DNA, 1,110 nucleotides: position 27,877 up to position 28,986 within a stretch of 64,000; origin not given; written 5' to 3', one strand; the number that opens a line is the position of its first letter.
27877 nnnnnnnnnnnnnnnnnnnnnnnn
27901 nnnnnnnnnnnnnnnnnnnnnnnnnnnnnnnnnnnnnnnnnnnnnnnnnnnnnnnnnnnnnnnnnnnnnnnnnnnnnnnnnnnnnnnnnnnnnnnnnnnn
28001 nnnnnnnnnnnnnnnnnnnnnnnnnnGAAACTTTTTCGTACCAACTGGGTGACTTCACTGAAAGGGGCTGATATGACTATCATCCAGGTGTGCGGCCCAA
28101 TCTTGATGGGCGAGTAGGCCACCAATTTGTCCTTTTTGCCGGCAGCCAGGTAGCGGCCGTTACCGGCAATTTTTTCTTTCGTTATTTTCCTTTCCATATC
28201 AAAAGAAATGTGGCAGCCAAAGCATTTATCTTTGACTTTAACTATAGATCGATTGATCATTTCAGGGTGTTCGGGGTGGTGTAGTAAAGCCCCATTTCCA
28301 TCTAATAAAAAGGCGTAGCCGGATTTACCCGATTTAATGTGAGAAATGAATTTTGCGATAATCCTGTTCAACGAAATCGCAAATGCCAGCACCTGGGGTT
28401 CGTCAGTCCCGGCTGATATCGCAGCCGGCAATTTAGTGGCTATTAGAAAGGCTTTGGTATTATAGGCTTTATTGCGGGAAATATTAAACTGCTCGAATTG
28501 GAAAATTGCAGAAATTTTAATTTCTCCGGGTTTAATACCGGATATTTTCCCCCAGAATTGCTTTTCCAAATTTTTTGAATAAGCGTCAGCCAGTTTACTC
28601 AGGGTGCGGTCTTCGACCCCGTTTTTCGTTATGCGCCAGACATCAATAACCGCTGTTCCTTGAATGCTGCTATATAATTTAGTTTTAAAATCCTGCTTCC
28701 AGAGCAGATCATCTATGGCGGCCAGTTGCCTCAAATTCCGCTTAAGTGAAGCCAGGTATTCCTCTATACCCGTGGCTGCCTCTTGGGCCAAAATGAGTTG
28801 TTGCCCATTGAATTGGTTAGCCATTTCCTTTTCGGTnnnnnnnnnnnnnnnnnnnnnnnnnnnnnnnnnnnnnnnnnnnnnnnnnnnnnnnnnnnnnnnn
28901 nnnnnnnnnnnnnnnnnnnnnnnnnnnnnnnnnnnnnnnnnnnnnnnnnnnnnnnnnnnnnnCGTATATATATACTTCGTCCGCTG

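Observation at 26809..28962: Sensor kinase with a c-type heme-binding motif (CFGCH) in its periplasmic domain and a four-Cys PAS domain, paired with an NtrC-type sigma-54 activator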

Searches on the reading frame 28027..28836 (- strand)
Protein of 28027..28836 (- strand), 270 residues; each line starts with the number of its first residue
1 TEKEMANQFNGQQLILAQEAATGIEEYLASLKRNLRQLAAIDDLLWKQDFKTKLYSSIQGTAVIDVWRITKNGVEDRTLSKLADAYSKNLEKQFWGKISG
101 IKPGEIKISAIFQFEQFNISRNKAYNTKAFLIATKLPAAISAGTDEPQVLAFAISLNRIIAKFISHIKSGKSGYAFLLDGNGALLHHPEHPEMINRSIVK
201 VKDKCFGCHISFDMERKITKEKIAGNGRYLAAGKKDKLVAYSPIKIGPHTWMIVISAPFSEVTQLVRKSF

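Call 19: search_protein_representatives(protein=window:28027-28836:-)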
Query: 270 residues. Proteins with E-value up to 0.001 (for the whole library): 557; up to 1e-10: 140; up to 1e-30: 8. The best 150 are listed.
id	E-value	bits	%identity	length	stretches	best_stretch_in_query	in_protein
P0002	5.9e-54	199.9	45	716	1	1-270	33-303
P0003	1.4e-33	133.1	35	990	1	1-270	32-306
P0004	2.1e-33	132.5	44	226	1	1-188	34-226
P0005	2.7e-33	132.2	48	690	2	150-270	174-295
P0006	3.1e-32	128.7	32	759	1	3-269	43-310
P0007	3.5e-32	128.5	35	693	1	2-267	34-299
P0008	1.8e-31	126.2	33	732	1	2-269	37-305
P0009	9.6e-31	123.8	42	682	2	153-269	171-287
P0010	1.8e-30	122.9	34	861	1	2-266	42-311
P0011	3.3e-27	112.3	41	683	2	150-269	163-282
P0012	6.2e-27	111.3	35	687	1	1-266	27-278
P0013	2.3e-26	109.5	40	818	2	140-269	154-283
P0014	3.4e-26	108.9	39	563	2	152-268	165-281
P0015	3.6e-25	105.6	37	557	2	138-268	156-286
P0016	6.8e-23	98.1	39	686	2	149-269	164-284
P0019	1.3e-21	93.9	40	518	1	152-267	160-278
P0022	2.4e-20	89.8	36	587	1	138-270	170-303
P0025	7.1e-19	85.0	26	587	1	11-269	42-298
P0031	1.3e-17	80.8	28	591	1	10-269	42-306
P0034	6.1e-17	78.6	30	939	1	3-269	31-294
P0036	8.9e-17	78.1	34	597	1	129-266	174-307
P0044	9.4e-16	74.7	33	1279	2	143-270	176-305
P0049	2.9e-15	73.1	29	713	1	2-269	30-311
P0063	3.9e-14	69.4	37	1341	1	150-269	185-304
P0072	1.6e-13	67.4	32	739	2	169-270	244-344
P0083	1.2e-12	64.5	28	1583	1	4-268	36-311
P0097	5.5e-12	62.4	30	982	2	143-264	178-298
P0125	3.8e-11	59.6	31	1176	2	120-269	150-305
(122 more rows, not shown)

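Call 32: search_solved_structures(query=A1, max_evalue=10, show_alignments=2)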
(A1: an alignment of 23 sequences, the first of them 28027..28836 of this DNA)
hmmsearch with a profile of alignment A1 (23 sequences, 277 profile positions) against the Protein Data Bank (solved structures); distinct sequences matched with E-value up to 10: 21.
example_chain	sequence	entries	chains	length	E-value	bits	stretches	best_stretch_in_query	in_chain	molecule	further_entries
7w0w_A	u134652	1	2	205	1.5e-07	34.5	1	19-196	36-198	Methyl-accepting chemotaxis protein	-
6mni_A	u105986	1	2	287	1.3e-06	31.4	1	69-202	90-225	Methyl-accepting chemotaxis protein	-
3lif_A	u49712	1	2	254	2.4e-05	27.3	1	18-194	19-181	Putative diguanylate cyclase (GGDEF) with PAS/PAC domain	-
3c8c_A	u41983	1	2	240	0.00025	24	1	104-197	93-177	Methyl-accepting chemotaxis protein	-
5ltx_A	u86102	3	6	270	0.00026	23.9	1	146-199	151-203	Chemotaxis protein | Methyl-accepting chemotaxis protein PctA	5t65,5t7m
6iov_A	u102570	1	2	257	0.00028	23.8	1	104-197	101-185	Methyl-accepting chemotaxis (MCP) signaling domain protein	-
5ave_A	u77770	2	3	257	0.00028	23.8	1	104-197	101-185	Methyl-accepting chemotaxis (MCP) signaling domain protein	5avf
9koo_A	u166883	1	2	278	0.00029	23.8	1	146-199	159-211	Methyl-accepting chemotaxis protein PctA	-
4wy9_A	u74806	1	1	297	0.00036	23.4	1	78-272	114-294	Putative MCP-type signal transduction protein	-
3lib_A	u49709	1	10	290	0.00057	22.8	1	148-203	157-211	Hypothetical sensory transduction histidine kinase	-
5lt9_A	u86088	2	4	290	0.0042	19.9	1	145-199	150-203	Methyl-accepting chemotaxis protein PctB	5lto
9hvj_A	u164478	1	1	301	0.014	18.3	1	19-195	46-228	Cache domain protein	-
6pxy_A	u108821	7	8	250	0.036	16.9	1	145-198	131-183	Putative methyl-accepting chemotaxis protein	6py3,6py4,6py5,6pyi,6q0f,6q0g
6iop_A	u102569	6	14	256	0.068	16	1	115-196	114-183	Methyl-accepting chemotaxis protein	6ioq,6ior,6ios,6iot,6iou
7psg_A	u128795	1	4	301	0.13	15.1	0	147-197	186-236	Methyl-accepting chemotaxis protein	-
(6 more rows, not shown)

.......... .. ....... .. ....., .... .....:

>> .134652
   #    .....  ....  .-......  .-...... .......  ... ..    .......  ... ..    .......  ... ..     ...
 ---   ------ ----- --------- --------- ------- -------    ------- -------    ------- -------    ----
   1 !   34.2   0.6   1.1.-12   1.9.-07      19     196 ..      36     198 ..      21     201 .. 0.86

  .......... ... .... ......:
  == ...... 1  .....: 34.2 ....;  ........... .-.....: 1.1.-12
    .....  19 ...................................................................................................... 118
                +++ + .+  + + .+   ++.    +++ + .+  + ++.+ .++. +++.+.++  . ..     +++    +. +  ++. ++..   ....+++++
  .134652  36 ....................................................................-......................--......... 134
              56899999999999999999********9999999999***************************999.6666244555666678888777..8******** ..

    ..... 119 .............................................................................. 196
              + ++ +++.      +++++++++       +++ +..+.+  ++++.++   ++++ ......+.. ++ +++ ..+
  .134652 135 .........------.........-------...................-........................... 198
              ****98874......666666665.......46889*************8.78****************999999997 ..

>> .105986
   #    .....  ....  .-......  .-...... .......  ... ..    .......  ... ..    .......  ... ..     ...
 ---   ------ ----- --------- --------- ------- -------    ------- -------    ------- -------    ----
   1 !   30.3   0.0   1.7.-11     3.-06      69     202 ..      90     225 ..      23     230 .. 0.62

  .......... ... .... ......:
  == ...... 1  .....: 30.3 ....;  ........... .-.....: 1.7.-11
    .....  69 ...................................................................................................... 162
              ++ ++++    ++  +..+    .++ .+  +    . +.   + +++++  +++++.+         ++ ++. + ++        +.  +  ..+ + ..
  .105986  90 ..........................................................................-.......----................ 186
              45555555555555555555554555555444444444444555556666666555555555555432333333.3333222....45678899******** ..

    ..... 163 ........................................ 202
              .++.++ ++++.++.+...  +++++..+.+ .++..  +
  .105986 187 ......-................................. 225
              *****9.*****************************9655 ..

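Call 33: search_protein_families(library=pfam, alignment_id=A1, max_evalue=1)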
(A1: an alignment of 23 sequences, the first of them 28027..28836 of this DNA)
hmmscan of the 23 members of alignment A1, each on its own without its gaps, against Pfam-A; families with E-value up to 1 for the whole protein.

A. member 1, window:28027-28836:- (270 aa): 4 families
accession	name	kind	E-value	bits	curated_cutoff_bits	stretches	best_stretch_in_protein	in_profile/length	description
PF02743.24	dCache_1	-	3.5e-12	46.8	45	1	126-256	125-240/240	Cache domain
PF17201.10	Cache_3-Cache_2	-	1.8e-05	24.6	27.7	1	161-266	192-293/299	Cache 3/Cache 2 fusion domain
PF08269.17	dCache_2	-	7.9e-05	22.4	26.5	1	159-218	80-139/298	Cache domain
PF17200.10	sCache_2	-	0.00048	20.5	25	1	159-204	40-86/155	Single Cache domain 2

B. families by the number of members that match (of 23 scanned): 31 families (the first 25 are shown)
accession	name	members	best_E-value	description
PF02743.24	dCache_1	23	8.2e-24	Cache domain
PF08269.17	dCache_2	19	3.2e-07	Cache domain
PF17200.10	sCache_2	18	1.4e-08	Single Cache domain 2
PF17201.10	Cache_3-Cache_2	14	1.8e-05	Cache 3/Cache 2 fusion domain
PF03924.19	CHASE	4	0.025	CHASE domain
PF22673.2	MCP-like_PDC_1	2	0.0051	Methyl-accepting chemotaxis protein-like, first PDC sensor domain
PF22309.2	HK-GC-Chemotax_sensor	2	0.0091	HK/GC/Chemotaxis protein-like, sensor domain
PF18719.7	ArlS_N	2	0.017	ArlS sensor domain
PF05228.19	CHASE4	1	0.0027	CHASE4 domain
PF17203.10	sCache_3_2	1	0.0039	Single cache domain 3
PF13912.12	zf-C2H2_6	1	0.014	C2H2-type zinc finger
PF14607.12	GxDLY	1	0.022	N-terminus of Esterase_SGNH_hydro-type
PF16958.10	PRP9_N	1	0.022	Pre-mRNA-splicing factor PRP9 N-terminus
PF04497.17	Pox_E2-like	1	0.022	Poxviridae protein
PF00410.24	Ribosomal_S8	1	0.05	Ribosomal protein S8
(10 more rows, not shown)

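Call 43: predict_structure(alignment_id=A1)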
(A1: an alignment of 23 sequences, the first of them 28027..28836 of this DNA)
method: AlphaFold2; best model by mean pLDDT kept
length: 270 residues; sequences in the alignment: 23
mean_pLDDT: 85.4   pTM: 0.87
mean pLDDT of the five models: 85.4, 85.2, 85.0, 84.7, 83.2
residues with pLDDT >= 90: 133; 70-90: 100; 50-70: 37; < 50: 0
segments of 3 or more residues with pLDDT < 50: none
pLDDT, mean of each block of 10 residues (from residue 1): 90 98 98 94 81 86 88 67 55 72 91 73 72 83 70 94 93 95 93 88 75 92 96 91 96 97 80
secondary structure, 60 per line:
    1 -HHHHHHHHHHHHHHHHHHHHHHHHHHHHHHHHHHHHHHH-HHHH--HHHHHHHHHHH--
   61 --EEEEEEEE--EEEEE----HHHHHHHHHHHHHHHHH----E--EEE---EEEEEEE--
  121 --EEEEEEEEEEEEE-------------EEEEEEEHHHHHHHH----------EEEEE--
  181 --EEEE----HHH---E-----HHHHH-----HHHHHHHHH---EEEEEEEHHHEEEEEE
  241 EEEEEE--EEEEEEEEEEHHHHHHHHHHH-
elements in order: H2-40 H42-45 H48-58 E63-70 E73-77 H82-98 E106-108 E112-118 E123-135 E149-155 H156-163 E174-178 E183-186 H203-207 H213-221 E225-231 E235-246 E249-258 H259-269

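Call 46: find_homologous_proteins(query=A1, max_evalue=1e-10)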
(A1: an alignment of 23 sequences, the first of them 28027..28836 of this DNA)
Query A1 (23 sequences): 8000 candidates shared short words with the query, none scored E <= 1e-10.

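Call 47: list_cluster_members(proteins=[P0002, P0003, P0006, P0009, P0013, P0022, P0034, P0044, P0063, P0083])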
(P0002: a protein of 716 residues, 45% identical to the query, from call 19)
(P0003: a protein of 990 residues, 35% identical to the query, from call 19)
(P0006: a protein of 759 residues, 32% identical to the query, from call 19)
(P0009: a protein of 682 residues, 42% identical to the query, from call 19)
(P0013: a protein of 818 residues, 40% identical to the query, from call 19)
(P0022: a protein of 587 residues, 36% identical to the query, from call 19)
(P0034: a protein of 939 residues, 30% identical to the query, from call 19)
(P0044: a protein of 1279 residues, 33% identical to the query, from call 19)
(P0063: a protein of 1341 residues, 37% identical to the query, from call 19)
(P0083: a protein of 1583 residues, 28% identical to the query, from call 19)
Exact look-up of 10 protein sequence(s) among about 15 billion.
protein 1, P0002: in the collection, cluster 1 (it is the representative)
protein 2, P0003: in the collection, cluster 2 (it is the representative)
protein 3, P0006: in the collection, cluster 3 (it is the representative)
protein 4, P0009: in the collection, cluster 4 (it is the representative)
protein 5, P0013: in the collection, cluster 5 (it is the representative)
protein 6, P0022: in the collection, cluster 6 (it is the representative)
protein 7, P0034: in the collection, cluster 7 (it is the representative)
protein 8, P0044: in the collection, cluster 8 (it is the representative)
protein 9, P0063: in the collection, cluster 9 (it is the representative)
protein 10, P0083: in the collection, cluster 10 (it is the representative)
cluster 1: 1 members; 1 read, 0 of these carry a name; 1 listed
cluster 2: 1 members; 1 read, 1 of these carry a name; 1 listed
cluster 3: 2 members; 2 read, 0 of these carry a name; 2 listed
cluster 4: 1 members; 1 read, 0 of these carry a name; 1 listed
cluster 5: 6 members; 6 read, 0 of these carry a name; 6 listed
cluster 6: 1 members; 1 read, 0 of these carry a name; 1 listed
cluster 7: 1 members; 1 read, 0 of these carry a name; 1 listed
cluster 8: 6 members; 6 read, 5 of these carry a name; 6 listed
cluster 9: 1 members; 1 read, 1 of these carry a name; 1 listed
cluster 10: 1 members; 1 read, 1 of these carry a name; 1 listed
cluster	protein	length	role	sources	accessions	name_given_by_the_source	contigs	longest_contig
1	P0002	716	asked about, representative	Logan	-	-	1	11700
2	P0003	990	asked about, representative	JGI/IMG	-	PAS domain S-box-containing protein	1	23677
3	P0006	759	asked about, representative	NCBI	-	-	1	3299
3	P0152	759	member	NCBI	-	-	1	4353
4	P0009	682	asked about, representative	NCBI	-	-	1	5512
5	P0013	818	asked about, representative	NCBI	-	-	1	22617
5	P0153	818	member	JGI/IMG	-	-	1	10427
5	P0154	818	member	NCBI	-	-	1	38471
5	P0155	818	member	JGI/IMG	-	-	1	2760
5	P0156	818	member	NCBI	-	-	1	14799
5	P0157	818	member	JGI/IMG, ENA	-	-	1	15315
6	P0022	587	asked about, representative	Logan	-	-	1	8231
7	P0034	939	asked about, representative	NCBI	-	-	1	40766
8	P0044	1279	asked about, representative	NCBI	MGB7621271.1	MAG: PAS domain S-box protein [Terriglobia bacterium]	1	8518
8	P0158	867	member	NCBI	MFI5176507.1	MAG: PAS domain S-box protein, partial [Terriglobia bacterium]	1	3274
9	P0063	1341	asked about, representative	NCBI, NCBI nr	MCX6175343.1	MAG: PAS domain S-box protein [Ignavibacteriales bacterium] | PAS domain S-box protein [Ignavibacteriales bacterium]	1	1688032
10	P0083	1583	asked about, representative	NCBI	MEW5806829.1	MAG: PAS domain S-box protein [Acidobacteriota bacterium]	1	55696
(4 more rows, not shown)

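Call 55: find_encoding_contigs(protein=P0002, flank=8000, max_places=2)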
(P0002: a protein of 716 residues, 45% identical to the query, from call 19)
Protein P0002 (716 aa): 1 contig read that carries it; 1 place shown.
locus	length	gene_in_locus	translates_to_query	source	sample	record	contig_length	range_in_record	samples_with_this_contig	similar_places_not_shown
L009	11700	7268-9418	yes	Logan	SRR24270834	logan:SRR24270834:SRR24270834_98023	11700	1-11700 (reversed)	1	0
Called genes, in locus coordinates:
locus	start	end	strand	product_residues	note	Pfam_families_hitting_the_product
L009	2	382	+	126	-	?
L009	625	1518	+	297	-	PF01040:UbiA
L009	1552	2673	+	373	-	PF04055:Radical_SAM, PF19288:CofH_C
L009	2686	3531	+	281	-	PF02621:VitK2_biosynth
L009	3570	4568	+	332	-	PF04055:Radical_SAM, PF19288:CofH_C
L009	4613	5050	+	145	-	-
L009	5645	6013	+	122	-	PF01048:PNP_UDP_1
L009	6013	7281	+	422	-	PF01979:Amidohydro_1, PF07969:Amidohydro_3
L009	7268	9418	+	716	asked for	PF02743:dCache_1, PF08448:PAS_4, PF00512:HisKA (weak), PF02518:HATPase_c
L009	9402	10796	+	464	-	PF00072:Response_reg, PF00158:Sigma54_activat, PF14532:Sigma54_activ_2, PF07728:AAA_5, PF25601:AAA_lid_14, PF02954:HTH_8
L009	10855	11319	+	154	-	-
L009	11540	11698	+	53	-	?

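Call 64: find_encoding_contigs(protein=P0005, flank=7000, max_places=1)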
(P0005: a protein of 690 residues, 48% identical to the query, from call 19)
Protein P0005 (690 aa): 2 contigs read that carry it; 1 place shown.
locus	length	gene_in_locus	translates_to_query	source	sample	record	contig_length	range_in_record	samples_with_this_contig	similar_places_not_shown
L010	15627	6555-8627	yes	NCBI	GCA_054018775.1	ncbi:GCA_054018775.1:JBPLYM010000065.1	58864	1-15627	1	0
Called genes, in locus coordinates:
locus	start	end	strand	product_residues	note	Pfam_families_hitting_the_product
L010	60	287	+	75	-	-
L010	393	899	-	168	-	PF07963:N_methyl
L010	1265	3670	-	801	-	-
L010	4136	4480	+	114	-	-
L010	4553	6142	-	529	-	PF02310:B12-binding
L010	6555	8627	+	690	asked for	PF02743:dCache_1, PF08448:PAS_4, PF00512:HisKA, PF02518:HATPase_c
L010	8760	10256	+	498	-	PF00072:Response_reg, PF00512:HisKA, PF02518:HATPase_c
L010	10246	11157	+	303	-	PF00072:Response_reg, PF00990:GGDEF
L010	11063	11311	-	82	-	-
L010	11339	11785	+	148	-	-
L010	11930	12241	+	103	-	PF09098:Dehyd-heme_bind (weak)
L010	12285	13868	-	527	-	PF00682:HMGL-like, PF22617:HCS_D2, PF08502:LeuA_dimer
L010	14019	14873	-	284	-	PF01435:Peptidase_M48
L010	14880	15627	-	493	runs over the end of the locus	PF04715:, PF00425:Chorismate_bind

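Call 65: find_encoding_contigs(protein=P0034, flank=7000, max_places=1)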
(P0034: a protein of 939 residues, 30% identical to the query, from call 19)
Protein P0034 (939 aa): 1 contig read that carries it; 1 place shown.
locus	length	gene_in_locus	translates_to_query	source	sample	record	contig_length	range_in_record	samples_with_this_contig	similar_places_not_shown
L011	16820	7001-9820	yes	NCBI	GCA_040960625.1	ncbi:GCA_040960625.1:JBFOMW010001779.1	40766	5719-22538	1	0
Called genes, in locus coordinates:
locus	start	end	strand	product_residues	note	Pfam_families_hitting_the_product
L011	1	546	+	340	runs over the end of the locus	PF03401:TctC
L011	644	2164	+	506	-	PF01970:TctA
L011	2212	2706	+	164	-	PF07331:TctB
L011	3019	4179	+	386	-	PF00682:HMGL-like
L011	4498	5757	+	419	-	PF01306:LacY_symp (faint), PF12832:MFS_1_like (weak), PF07690:MFS_1, PF12832:MFS_1_like, PF07690:MFS_1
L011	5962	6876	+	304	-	PF00701:DHDPS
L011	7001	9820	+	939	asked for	PF02743:dCache_1, PF00989:PAS, PF08448:PAS_4, PF13426:PAS_9, PF00989:PAS, PF13426:PAS_9, PF07730:HisKA_3, PF02518:HATPase_c, +4 more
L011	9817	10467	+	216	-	PF00072:Response_reg, PF00196:GerE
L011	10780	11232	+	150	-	PF00072:Response_reg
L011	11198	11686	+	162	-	-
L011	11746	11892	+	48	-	-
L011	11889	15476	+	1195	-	PF24489:Ig_J_second (faint), PF16656:Pur_ac_phosph_N (faint), PF25059:FN3_DSCAM-DSCAML_C (faint), PF00041:fn3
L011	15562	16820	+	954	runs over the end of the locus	PF00384:Molybdopterin, PF01568:Molydop_binding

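Call 66: find_encoding_contigs(protein=P0012, flank=7000, max_places=1)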
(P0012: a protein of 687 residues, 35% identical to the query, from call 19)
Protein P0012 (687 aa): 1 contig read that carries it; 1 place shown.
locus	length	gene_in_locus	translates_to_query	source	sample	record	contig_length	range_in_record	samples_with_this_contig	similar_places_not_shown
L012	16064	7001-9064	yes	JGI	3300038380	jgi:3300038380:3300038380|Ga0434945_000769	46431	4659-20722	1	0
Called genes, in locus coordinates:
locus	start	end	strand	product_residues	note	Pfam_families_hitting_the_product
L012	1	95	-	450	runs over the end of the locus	PF00072:Response_reg, PF00158:Sigma54_activat, PF01078:Mg_chelatase (faint), PF13191:AAA_16 (weak), PF14532:Sigma54_activ_2, PF07728:AAA_5 (weak), PF25601:AAA_lid_14, PF02954:HTH_8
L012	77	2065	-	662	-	PF00989:PAS, PF08448:PAS_4, PF13596:PAS_10 (weak), PF13426:PAS_9, PF00512:HisKA, PF02518:HATPase_c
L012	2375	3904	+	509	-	PF07724:AAA_2, PF00004:AAA, PF10431:ClpB_D2-small (weak)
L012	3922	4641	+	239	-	PF02754:CCG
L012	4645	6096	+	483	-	PF02589:LUD_dom, PF13183:Fer4_8, PF13237:Fer4_10 (faint), PF11870:LutB_C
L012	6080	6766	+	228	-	PF02589:LUD_dom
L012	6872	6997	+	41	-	-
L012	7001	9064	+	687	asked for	PF02743:dCache_1, PF00989:PAS, PF13188:PAS_8 (weak), PF13426:PAS_9, PF14598:PAS_11 (weak), PF00512:HisKA, PF02518:HATPase_c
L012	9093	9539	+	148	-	PF00072:Response_reg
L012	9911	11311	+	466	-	PF00072:Response_reg, PF00512:HisKA (weak), PF02518:HATPase_c, PF00072:Response_reg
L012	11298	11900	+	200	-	PF03734:YkuD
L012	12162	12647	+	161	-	PF00535:Glycos_transf_2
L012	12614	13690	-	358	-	PF13500:AAA_26, PF07085:DRTGG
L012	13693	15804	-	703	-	PF02629:CoA_binding, PF13380:CoA_binding_2, PF13607:Succ_CoA_lig, PF19045:Ligase_CoA_2, PF13549:ATP-grasp_5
